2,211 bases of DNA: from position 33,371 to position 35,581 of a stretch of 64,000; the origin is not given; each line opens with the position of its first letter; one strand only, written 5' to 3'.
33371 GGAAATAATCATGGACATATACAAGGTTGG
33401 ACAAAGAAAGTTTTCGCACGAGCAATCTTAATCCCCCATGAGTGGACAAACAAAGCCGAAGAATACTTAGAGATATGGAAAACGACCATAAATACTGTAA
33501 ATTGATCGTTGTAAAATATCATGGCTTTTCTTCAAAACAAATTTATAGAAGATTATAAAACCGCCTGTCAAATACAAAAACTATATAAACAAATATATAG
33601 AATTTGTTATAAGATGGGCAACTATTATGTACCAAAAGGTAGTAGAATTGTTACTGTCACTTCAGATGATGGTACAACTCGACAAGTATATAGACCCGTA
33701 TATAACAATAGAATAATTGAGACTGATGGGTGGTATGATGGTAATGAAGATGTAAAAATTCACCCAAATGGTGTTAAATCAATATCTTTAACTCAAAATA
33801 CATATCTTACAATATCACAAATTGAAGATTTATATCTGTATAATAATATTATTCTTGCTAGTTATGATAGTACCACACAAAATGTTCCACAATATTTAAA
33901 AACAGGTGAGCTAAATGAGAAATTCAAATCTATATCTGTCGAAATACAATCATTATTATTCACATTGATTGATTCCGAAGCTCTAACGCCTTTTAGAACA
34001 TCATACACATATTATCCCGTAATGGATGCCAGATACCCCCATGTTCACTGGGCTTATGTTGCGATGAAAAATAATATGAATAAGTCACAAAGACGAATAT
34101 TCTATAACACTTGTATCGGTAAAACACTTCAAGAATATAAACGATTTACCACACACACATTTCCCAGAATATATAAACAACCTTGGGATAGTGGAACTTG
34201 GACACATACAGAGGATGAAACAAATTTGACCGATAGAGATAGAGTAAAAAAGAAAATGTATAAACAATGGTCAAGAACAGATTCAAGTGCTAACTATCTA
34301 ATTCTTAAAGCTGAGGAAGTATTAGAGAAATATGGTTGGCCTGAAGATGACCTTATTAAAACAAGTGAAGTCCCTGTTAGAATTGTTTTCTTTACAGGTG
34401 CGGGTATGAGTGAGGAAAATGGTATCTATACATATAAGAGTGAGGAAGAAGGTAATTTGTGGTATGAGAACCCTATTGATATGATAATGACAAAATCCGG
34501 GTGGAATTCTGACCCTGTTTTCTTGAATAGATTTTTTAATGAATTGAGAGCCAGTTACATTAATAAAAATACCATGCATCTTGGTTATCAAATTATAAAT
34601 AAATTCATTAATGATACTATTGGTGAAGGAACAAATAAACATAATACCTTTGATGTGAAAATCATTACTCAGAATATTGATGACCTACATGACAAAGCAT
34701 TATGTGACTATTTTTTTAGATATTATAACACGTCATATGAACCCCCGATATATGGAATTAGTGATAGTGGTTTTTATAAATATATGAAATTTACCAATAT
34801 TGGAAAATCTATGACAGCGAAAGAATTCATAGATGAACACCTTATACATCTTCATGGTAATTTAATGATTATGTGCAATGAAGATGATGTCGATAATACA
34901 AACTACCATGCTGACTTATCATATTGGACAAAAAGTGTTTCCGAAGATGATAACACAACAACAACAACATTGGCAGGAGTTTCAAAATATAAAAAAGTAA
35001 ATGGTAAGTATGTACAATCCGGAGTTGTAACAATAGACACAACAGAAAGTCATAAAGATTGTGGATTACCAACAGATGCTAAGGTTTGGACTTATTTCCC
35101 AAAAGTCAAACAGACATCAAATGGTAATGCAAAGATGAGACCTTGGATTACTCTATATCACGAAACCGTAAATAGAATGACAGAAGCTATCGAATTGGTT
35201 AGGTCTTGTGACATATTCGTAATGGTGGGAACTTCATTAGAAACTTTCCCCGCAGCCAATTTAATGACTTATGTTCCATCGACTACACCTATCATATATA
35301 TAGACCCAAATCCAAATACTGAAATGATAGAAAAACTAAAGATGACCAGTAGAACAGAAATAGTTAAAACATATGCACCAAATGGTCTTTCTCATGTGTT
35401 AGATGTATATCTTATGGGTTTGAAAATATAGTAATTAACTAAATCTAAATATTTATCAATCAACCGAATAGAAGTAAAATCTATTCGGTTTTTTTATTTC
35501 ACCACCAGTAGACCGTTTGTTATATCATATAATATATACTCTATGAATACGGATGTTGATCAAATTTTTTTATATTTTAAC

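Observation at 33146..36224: A phage-encoded SIR2-domain fusion protein flanked by an S24-like peptidase and a PLC-like phosphodiesterase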

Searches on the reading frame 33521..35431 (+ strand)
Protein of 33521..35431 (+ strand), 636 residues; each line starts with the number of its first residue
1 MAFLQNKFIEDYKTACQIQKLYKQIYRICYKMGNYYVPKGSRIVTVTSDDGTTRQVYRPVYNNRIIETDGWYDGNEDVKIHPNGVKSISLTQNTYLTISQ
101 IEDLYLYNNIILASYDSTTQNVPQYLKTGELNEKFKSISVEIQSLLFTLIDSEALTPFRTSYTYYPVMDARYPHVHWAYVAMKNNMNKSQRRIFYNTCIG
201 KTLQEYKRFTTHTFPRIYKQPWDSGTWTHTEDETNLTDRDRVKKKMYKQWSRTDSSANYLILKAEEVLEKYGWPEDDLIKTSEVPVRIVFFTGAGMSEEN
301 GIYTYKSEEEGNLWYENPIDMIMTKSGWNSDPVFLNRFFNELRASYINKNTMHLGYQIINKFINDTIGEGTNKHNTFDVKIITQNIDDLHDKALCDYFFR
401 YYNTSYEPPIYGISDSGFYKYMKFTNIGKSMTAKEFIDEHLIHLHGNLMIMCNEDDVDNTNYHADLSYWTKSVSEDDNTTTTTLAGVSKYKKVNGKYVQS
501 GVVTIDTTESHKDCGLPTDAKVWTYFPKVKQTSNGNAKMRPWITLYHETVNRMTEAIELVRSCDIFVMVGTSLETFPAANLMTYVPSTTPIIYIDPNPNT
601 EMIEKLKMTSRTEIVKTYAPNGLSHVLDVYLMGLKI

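Call 3: search_protein_families(library=pfam, proteins=[window:33521-35431:+], max_evalue=1)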
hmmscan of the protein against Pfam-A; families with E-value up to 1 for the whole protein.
window:33521-35431:+ (636 aa): 3 families
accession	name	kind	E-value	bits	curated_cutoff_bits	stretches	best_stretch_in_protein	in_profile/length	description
PF02146.23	SIR2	-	4.3e-15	56.6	24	2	293-393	1-93/180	Sir2 family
PF00109.32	ketoacyl-synt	-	0.032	14.3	20.8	1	241-311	74-142/252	Beta-ketoacyl synthase, N-terminal domain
PF00205.28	TPP_enzyme_M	-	0.04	14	30.4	1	554-599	69-114/137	Thiamine pyrophosphate enzyme, central domain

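Call 4: search_protein_families(library=phrogs, proteins=[window:33521-35431:+], max_evalue=0.01)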
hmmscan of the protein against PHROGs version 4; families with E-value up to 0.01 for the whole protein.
window:33521-35431:+ (636 aa): 1 family
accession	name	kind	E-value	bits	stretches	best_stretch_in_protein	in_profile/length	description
phrog_2162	-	DNA, RNA and nucleotide metabolism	1.7e-10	41.6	1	285-394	10-115/277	Sir2 (NAD-dependent deacetylase)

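Call 5: search_protein_families(library=padloc, proteins=[window:33521-35431:+], max_evalue=1)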
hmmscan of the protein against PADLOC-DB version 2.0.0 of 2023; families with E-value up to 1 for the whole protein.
window:33521-35431:+ (636 aa): 0 families

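Call 6: search_dna_similar(query=window:33521-35431:+, collection=phages, mode=protein, max_rows=30)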
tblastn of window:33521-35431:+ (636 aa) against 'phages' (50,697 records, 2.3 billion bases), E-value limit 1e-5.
Records with a match: 9; places in all: 9; records where one place covers at least 80% of the query: 0.
Best place of each record, by identity: <60% 9.
By first word of the organism name: uncultured 3; Bacteriophage 2; Acinetobacter 2; Escherichia 2.
By host as written in the record: - 7; Escherichia coli 2.
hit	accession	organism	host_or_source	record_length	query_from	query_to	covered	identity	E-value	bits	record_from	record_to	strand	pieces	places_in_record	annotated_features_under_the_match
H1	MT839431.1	Bacteriophage sp.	human fecal samples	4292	288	598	39%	29.6%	2e-10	133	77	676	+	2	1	record has no annotation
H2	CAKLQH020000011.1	Acinetobacter phage MD-2021a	not known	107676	287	597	49%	23.8%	8e-13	78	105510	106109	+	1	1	cobB: NAD-dependent deacetylase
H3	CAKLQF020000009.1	Acinetobacter phage MD-2021a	not known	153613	287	597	49%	23.8%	8e-13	78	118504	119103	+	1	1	cobB: NAD-dependent deacetylase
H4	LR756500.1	uncultured phage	metagenomic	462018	288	600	26%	39.1%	4e-9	129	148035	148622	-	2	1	record has no annotation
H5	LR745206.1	uncultured phage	metagenomic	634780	287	393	17%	33.0%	6e-8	62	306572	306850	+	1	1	record has no annotation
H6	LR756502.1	uncultured phage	metagenomic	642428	288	393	17%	31.5%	8e-7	59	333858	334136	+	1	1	record has no annotation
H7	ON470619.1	Escherichia phage vB_EcoS-813R8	Escherichia coli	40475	287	393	17%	29.7%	2e-8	64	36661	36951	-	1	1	NAD-dependent protein deacetylase of SIR2 family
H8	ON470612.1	Escherichia phage vB_EcoS-640R1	Escherichia coli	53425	287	393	17%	29.7%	2e-8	64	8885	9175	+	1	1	NAD-dependent protein deacetylase of SIR2 family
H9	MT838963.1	Bacteriophage sp.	human fecal samples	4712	528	603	12%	39.0%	5e-8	62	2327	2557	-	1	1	record has no annotation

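Call 7: search_solved_structures(query=window:33521-35431:+, max_evalue=1, show_alignments=3)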
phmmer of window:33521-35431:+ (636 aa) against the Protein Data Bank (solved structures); distinct sequences matched with E-value up to 1: 37.
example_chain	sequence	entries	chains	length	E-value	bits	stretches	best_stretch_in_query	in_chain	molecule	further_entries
6rxj_A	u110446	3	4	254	8.7e-11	44.1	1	286-393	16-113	NAD-dependent protein deacylase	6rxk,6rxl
1s5p_A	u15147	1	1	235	1.4e-10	43.5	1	287-393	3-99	NAD-dependent deacetylase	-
6rxm_A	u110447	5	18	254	6.6e-10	41.2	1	286-393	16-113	NAD-dependent protein deacylase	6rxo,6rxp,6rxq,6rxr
1ma3_A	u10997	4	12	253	1.1e-09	40.4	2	535-587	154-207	Transcriptional regulatory protein, Sir2 family | NAD-dependent deacetylase 2 | NAD-dependent protein deacylase 2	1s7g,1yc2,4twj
6rxs_A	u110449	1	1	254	4.3e-09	38.5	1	286-393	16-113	NAD-dependent protein deacylase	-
6eo0_A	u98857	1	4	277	8.2e-08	34.3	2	287-404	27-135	NAD-dependent protein deacylase sirtuin-5, mitochondrial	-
6enx_A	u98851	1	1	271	8.4e-08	34.3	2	287-404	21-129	NAD-dependent protein deacylase sirtuin-5, mitochondrial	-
6fky_A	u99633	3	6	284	8.9e-08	34.2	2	287-404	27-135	NAD-dependent protein deacylase sirtuin-5, mitochondrial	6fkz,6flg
4utn_A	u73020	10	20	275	9.1e-08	34.2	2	287-404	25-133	NAD-DEPENDENT PROTEIN DEACYLASE SIRTUIN-5, MITOCHONDRIAL | SIRTUIN 5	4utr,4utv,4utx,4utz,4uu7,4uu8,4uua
8gbn_A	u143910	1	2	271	4e-05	25.4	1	287-396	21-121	NAD-dependent protein deacylase sirtuin-5, mitochondrial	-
4g1c_A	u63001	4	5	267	8.4e-05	24.4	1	287-396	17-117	NAD-dependent protein deacylase sirtuin-5, mitochondrial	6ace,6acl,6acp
9v0h_A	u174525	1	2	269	8.5e-05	24.3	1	287-396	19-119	NAD-dependent protein deacylase sirtuin-5, mitochondrial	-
6aco_A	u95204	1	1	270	8.6e-05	24.3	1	287-396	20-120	NAD-dependent protein deacylase sirtuin-5, mitochondrial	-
8gbl_A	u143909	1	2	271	8.6e-05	24.3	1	287-396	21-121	NAD-dependent protein deacylase sirtuin-5, mitochondrial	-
2b4y_A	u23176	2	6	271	8.7e-05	24.3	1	287-396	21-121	NAD-dependent deacetylase sirtuin-5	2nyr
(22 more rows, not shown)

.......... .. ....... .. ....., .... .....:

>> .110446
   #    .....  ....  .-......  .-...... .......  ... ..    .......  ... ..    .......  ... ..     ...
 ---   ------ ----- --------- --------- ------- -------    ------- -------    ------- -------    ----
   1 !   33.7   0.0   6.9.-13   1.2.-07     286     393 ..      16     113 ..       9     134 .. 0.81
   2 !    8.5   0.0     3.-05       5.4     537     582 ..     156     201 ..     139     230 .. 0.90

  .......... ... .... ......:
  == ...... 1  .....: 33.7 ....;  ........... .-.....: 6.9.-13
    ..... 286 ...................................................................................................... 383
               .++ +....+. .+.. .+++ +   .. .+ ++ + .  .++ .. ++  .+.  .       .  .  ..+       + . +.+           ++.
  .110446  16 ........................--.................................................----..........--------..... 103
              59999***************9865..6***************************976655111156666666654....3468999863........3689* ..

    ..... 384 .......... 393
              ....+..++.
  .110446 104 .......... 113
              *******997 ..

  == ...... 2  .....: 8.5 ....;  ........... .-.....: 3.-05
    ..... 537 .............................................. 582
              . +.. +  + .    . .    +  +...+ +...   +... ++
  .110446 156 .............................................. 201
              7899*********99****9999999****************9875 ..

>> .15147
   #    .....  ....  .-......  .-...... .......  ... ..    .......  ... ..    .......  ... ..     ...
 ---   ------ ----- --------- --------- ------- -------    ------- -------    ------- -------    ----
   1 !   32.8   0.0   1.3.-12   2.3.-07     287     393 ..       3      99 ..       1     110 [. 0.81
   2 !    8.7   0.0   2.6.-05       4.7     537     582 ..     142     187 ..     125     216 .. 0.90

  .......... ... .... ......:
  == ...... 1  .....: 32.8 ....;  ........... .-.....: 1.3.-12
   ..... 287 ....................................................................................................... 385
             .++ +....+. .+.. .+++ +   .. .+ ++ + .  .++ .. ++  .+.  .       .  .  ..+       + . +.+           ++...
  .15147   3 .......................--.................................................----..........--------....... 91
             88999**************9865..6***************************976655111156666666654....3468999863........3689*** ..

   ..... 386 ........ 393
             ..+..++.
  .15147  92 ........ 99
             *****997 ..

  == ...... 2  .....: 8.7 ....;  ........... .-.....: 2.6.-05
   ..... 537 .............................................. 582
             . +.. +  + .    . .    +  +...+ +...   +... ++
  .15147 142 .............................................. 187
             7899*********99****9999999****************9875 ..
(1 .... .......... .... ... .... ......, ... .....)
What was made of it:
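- Best PDB sequence hits are CobB and SIRT5 (call 7).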

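Call 11: find_homologous_proteins(query=window:33521-35431:+, max_evalue=0.001)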
Query window:33521-35431:+ (636 aa): 5 proteins with E <= 0.001 among 5177 candidates.
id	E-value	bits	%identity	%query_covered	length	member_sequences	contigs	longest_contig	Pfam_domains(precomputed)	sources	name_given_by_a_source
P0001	0.0e+0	1403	100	95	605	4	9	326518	PF02146.24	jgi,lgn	jgi:NAD-dependent SIR2 family protein deacetylase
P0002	1.7e-22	98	25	49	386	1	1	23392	PF02146.24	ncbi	-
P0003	6.1e-13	66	34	19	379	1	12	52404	PF02146.24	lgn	-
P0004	3.4e-11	60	32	17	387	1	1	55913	PF02146.24,PF06941.18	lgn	-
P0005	7.2e-8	49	29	18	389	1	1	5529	PF02146.24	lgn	-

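Call 14: find_encoding_contigs(protein=P0001, flank=10000, max_places=8)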
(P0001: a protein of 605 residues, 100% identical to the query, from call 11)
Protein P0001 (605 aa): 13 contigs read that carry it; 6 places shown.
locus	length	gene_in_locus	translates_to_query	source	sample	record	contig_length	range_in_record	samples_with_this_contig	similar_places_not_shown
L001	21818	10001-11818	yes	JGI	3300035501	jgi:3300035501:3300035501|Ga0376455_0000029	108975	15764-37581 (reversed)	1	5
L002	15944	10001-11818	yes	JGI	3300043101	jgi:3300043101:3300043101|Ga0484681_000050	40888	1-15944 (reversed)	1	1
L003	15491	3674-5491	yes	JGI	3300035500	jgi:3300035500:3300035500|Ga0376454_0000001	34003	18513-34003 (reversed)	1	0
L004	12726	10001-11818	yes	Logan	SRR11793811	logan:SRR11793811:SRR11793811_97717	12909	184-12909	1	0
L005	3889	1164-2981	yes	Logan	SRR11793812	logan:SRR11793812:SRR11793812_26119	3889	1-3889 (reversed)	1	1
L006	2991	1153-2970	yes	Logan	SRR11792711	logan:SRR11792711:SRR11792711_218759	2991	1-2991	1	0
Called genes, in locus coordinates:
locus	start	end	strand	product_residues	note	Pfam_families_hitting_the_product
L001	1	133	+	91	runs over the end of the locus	PF10902:WYL_2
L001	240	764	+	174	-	-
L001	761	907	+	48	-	-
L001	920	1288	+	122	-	-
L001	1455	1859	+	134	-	PF01464:SLT (weak)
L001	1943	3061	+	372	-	PF00691:OmpA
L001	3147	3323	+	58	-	-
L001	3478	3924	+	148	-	-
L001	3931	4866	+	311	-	-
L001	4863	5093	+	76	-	-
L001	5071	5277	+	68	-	-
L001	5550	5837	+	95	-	-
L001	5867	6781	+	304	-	-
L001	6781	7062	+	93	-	-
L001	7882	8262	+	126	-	PF03330:DPBB_1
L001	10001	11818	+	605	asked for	PF02146:SIR2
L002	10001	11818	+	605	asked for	PF02146:SIR2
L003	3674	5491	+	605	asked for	PF02146:SIR2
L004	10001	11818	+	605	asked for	PF02146:SIR2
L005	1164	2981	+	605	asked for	PF02146:SIR2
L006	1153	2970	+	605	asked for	PF02146:SIR2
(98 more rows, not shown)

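Call 20: search_protein_families(library=ncbifam, proteins=[window:33521-35431:+], max_evalue=0.1)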
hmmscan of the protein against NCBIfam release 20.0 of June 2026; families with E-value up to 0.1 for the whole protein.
window:33521-35431:+ (636 aa): 7 families
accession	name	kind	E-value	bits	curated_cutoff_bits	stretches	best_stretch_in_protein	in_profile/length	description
NF001753.0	PRK00481.1-3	subfamily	4.6e-22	78.2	243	2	287-393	15-108/252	NAD-dependent protein deacylase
NF001752.0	PRK00481.1-1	equivalog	6.2e-19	68.5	221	2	528-596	146-215/242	NAD-dependent protein deacylase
NF040867.1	prot_deacyl_CobB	equivalog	3.9e-16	59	320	2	530-598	145-216/242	NAD-dependent protein deacetylase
NF001754.0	PRK00481.1-4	equivalog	8.9e-16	57.7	252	2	286-393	16-113/244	NAD-dependent protein deacylase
NF001755.0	PRK00481.1-5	equivalog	1.1e-15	57.3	318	2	285-393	40-138/278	Sir2 family NAD+-dependent deacetylase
NF010736.0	PRK14138.1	equivalog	1.1e-06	28.1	395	1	530-584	144-200/244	NAD-dependent deacetylase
NF003738.0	PRK05333.1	equivalog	0.0014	17.6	305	0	285-320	26-60/295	NAD-dependent protein deacetylase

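Call 21: search_protein_representatives(protein=window:33521-35431:+)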
Query: 636 residues. Proteins with E-value up to 0.001 (for the whole library): 999; up to 1e-10: 130; up to 1e-30: 14. The best 150 are listed.
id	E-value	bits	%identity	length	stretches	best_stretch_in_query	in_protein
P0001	0.0e+00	1403.4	100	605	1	32-636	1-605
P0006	5.1e-76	272.9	82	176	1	1-152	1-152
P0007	1.6e-52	195.2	43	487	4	258-468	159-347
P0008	1.4e-51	192.1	44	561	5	258-407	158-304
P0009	2.9e-49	184.5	40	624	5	257-398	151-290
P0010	4.4e-49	183.9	39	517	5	258-403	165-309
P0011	2.7e-48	181.3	42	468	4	257-393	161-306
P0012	4.3e-44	167.4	40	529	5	257-396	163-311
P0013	1.8e-40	155.5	42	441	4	256-393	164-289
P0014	2.5e-39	151.7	38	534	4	164-400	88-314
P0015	1.2e-38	149.5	39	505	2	160-397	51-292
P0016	4.2e-37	144.3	33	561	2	141-468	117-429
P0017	1.9e-33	132.2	44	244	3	287-393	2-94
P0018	4.4e-32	127.7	33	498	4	251-465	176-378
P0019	3.6e-30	121.4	29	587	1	107-599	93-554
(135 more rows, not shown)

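Call 25: predict_structure(protein=window:33521-35431:+)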
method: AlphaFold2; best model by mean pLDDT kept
length: 636 residues; sequences in the alignment: 1
mean_pLDDT: 33.5   pTM: 0.22
mean pLDDT of the five models: 33.5, 28.8, 27.6, 25.3, 23.7
residues with pLDDT >= 90: 0; 70-90: 0; 50-70: 48; < 50: 588
segments of 3 or more residues with pLDDT < 50: 1-41, 60-70, 73-84, 92-567, 569-590, 595-597, 618-625, 629-636
pLDDT, mean of each block of 10 residues (from residue 1): 27 30 36 37 58 57 45 45 48 34 29 30 32 32 29 29 27 26 29 28 26 21 24 30 28 29 35 35 31 28 25 26 29 29 30 36 34 29 29 29 26 27 29 33 29 28 27 28 26 30 31 33 32 31 35 37 44 41 47 49 53 51 47 44
secondary structure, 60 per line:
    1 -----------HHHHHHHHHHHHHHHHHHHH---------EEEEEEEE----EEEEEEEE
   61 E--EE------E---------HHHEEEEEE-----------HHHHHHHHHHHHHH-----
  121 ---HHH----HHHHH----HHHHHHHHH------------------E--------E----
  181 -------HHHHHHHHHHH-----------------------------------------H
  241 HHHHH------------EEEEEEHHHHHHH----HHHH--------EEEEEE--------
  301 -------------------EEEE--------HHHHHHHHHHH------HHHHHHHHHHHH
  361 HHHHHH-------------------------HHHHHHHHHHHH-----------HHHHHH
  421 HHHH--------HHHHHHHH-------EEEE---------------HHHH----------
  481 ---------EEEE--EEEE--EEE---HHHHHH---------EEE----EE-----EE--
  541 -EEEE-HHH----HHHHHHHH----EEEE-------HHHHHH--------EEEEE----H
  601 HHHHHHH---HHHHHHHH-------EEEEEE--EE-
elements in order: H12-31 E41-48 E53-61 E85-90 H102-115 H131-135 H140-148 H188-198 H240-245 E258-263 H264-270 H275-278 E287-292 E320-323 H332-342 H349-366 H392-403 H415-424 H433-440 E448-451 H467-470 E490-493 E496-499 E502-504 H508-513 E523-525 E542-545 H554-561 E566-569 H577-582 E591-595 H600-607 H611-618 E626-631
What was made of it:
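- Tried and rejected: (4) Single-sequence AF2: useless at pLDDT 33.5 (call 25).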
